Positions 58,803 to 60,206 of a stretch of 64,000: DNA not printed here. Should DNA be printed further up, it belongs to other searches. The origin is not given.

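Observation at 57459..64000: Non-canonical eutABC-like operon led by an arginine:glycine-amidinotransferase homologue and followed by a long CysK-fold enzyme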

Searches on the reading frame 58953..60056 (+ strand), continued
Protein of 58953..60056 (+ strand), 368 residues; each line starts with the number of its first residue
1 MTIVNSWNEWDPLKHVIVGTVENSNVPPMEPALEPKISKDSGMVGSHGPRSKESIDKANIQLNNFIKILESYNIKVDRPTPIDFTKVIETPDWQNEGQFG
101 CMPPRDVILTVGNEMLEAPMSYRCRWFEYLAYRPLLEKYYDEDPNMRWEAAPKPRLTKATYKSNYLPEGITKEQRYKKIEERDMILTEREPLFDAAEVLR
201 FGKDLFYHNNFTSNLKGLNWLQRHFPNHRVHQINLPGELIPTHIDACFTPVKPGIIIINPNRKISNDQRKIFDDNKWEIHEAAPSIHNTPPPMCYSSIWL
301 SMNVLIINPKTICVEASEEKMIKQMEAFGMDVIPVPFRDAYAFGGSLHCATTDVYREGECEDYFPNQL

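Call 83: search_solved_structures(query=L047:2574-3725:-, max_evalue=1e-10, show_alignments=5)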
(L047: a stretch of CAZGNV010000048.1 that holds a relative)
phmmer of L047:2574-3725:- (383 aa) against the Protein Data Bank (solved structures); distinct sequences matched with E-value up to 1e-10: 24.
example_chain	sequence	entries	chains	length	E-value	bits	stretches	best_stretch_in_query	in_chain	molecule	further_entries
4ege_A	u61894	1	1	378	1.7e-28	103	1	39-382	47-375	Dipeptidase PepE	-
1pv9_A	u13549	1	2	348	4.7e-27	98.3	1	15-380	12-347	Xaa-Pro dipeptidase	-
1wn1_A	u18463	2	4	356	2.2e-26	96.1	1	14-382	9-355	dipeptidase | 356aa long hypothetical dipeptidase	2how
7n02_A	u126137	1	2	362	2.2e-25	92.8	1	14-379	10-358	Aminopeptidase P family protein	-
6xmr_A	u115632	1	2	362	2.6e-25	92.6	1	14-379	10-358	Aminopeptidase P family protein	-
4zng_C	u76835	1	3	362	3e-25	92.4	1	14-379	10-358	Prolidase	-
7k3u_A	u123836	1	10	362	1.1e-24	90.5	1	14-379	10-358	Aminopeptidase P family protein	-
1wy2_A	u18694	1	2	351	2.9e-24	89.1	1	4-380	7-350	Xaa-Pro dipeptidase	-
4rgz_A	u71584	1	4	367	5.4e-24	88.2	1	10-380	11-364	Xaa-Pro aminopeptidase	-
4fkc_A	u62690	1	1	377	6e-24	88.1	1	10-380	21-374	Xaa-Pro aminopeptidase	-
5cnx_A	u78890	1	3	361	3.2e-20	75.8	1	269-380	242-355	Aminopeptidase YpdF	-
5cik_A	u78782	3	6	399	1.1e-19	74.1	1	126-375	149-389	Proline dipeptidase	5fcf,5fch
4r60_A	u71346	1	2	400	1.1e-19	74.1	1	126-375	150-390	Proline dipeptidase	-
5cde_A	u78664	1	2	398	7.8e-19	71.3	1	131-375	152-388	Proline dipeptidase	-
5cdl_A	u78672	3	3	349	8.5e-19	71.1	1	137-379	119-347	Proline dipeptidase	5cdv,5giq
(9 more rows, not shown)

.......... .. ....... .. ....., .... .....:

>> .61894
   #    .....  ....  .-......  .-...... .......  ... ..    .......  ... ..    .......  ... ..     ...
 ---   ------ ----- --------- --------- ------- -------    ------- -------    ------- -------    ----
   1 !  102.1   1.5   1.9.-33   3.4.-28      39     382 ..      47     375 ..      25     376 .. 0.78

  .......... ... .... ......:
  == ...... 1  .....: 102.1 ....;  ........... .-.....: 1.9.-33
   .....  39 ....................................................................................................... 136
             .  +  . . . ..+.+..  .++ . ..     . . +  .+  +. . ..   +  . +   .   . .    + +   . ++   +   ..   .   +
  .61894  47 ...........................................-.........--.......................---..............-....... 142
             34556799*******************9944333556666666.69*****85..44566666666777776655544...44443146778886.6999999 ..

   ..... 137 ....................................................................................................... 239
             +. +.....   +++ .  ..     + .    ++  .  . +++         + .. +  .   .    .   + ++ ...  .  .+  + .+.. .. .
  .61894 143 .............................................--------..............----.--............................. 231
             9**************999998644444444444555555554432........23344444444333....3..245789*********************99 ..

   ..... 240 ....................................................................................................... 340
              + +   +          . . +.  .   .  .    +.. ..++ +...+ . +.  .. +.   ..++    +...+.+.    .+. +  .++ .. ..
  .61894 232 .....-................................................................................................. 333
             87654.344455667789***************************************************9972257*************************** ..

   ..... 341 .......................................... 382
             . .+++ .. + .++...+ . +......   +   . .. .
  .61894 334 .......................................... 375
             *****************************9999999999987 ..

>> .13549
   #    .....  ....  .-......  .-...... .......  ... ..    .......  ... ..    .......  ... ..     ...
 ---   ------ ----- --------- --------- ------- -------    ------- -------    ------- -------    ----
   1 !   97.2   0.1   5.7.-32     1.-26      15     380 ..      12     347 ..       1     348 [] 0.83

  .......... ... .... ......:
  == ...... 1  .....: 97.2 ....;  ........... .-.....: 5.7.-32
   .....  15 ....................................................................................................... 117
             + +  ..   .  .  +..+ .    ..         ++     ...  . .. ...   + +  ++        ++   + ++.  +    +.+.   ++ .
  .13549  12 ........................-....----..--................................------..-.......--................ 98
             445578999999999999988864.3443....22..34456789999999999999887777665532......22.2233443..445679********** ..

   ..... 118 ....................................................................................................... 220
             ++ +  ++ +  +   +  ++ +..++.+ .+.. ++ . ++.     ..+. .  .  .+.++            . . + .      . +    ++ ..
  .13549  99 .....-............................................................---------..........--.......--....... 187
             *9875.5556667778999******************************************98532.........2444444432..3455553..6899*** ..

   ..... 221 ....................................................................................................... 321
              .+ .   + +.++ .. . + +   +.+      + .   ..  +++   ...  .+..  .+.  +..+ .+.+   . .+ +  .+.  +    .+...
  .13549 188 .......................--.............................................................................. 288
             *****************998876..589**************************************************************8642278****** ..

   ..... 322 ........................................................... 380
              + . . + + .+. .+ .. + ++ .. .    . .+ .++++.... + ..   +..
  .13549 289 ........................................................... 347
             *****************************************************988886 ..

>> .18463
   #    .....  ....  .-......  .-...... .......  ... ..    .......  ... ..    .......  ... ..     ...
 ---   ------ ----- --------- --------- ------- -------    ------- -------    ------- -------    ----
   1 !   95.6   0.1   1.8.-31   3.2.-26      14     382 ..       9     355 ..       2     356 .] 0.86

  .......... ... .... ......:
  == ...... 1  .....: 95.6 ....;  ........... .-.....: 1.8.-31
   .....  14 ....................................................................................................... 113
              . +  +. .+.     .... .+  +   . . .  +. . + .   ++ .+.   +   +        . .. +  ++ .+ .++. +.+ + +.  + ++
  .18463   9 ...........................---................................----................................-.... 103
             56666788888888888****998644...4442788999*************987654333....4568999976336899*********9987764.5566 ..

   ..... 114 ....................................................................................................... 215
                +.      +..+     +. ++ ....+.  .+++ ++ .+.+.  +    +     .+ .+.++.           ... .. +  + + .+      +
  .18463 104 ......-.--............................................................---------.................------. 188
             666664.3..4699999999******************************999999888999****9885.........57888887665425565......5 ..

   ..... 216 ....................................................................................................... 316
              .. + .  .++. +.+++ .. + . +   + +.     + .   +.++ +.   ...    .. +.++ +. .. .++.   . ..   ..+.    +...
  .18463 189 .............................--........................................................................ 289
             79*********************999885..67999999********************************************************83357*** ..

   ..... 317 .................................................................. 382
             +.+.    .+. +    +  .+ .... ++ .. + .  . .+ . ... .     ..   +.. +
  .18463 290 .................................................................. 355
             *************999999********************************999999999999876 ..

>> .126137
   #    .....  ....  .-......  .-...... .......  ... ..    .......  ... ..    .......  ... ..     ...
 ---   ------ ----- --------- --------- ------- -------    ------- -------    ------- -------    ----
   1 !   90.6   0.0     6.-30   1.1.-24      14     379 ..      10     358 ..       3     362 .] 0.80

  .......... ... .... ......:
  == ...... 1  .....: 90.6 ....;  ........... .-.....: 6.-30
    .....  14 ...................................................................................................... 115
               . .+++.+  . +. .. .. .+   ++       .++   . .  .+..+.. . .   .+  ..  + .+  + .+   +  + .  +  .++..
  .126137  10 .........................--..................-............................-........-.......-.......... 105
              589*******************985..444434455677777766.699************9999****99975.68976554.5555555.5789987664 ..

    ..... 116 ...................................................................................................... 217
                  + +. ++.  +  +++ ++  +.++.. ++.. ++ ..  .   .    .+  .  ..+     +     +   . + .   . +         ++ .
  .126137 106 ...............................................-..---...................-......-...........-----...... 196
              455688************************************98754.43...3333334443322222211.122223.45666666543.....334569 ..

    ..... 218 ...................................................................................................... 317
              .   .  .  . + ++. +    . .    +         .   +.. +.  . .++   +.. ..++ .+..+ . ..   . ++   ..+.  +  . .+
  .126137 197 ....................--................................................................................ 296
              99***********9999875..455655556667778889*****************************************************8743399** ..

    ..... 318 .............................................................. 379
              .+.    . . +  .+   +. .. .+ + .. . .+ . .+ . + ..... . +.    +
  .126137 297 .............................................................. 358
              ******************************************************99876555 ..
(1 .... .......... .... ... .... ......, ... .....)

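Call 91: search_solved_structures(query=L077:8763-9977:+, max_evalue=1e-8, show_alignments=3)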
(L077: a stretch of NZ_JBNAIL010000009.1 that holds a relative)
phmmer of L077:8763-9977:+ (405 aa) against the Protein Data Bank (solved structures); distinct sequences matched with E-value up to 1e-8: 23.
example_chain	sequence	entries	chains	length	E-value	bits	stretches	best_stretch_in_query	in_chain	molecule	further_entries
1chm_A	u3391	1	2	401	1.5e-162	544.3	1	4-404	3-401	CREATINE AMIDINOHYDROLASE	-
7yto_D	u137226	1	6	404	5.4e-162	542.4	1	9-405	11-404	Creatine amidinohydrolase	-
1kp0_A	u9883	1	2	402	2.2e-148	497.6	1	10-404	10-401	CREATINE AMIDINOHYDROLASE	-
1wy2_A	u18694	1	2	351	2.4e-26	95.7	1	25-393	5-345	Xaa-Pro dipeptidase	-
1pv9_A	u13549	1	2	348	1.4e-24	89.9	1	26-393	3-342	Xaa-Pro dipeptidase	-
3q6d_A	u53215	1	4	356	6.1e-23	84.5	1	27-395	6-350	Proline dipeptidase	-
1wn1_A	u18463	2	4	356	4.8e-18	68.4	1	142-393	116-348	dipeptidase | 356aa long hypothetical dipeptidase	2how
2zsg_A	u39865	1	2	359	1.8e-17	66.5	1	28-395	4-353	Aminopeptidase P, putative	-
5cnx_A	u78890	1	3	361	2.7e-17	65.9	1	32-395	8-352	Aminopeptidase YpdF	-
5cdl_A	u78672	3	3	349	3e-16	62.4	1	122-391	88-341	Proline dipeptidase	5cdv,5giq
5giu_A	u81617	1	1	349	3.6e-16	62.2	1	122-391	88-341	Proline dipeptidase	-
7k3u_A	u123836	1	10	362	4.9e-16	61.8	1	27-393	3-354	Aminopeptidase P family protein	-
7n02_A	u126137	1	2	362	4.9e-16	61.8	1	27-393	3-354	Aminopeptidase P family protein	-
4zng_C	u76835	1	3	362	9.2e-16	60.9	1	27-393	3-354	Prolidase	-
6xmr_A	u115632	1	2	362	1.2e-15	60.4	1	27-393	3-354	Aminopeptidase P family protein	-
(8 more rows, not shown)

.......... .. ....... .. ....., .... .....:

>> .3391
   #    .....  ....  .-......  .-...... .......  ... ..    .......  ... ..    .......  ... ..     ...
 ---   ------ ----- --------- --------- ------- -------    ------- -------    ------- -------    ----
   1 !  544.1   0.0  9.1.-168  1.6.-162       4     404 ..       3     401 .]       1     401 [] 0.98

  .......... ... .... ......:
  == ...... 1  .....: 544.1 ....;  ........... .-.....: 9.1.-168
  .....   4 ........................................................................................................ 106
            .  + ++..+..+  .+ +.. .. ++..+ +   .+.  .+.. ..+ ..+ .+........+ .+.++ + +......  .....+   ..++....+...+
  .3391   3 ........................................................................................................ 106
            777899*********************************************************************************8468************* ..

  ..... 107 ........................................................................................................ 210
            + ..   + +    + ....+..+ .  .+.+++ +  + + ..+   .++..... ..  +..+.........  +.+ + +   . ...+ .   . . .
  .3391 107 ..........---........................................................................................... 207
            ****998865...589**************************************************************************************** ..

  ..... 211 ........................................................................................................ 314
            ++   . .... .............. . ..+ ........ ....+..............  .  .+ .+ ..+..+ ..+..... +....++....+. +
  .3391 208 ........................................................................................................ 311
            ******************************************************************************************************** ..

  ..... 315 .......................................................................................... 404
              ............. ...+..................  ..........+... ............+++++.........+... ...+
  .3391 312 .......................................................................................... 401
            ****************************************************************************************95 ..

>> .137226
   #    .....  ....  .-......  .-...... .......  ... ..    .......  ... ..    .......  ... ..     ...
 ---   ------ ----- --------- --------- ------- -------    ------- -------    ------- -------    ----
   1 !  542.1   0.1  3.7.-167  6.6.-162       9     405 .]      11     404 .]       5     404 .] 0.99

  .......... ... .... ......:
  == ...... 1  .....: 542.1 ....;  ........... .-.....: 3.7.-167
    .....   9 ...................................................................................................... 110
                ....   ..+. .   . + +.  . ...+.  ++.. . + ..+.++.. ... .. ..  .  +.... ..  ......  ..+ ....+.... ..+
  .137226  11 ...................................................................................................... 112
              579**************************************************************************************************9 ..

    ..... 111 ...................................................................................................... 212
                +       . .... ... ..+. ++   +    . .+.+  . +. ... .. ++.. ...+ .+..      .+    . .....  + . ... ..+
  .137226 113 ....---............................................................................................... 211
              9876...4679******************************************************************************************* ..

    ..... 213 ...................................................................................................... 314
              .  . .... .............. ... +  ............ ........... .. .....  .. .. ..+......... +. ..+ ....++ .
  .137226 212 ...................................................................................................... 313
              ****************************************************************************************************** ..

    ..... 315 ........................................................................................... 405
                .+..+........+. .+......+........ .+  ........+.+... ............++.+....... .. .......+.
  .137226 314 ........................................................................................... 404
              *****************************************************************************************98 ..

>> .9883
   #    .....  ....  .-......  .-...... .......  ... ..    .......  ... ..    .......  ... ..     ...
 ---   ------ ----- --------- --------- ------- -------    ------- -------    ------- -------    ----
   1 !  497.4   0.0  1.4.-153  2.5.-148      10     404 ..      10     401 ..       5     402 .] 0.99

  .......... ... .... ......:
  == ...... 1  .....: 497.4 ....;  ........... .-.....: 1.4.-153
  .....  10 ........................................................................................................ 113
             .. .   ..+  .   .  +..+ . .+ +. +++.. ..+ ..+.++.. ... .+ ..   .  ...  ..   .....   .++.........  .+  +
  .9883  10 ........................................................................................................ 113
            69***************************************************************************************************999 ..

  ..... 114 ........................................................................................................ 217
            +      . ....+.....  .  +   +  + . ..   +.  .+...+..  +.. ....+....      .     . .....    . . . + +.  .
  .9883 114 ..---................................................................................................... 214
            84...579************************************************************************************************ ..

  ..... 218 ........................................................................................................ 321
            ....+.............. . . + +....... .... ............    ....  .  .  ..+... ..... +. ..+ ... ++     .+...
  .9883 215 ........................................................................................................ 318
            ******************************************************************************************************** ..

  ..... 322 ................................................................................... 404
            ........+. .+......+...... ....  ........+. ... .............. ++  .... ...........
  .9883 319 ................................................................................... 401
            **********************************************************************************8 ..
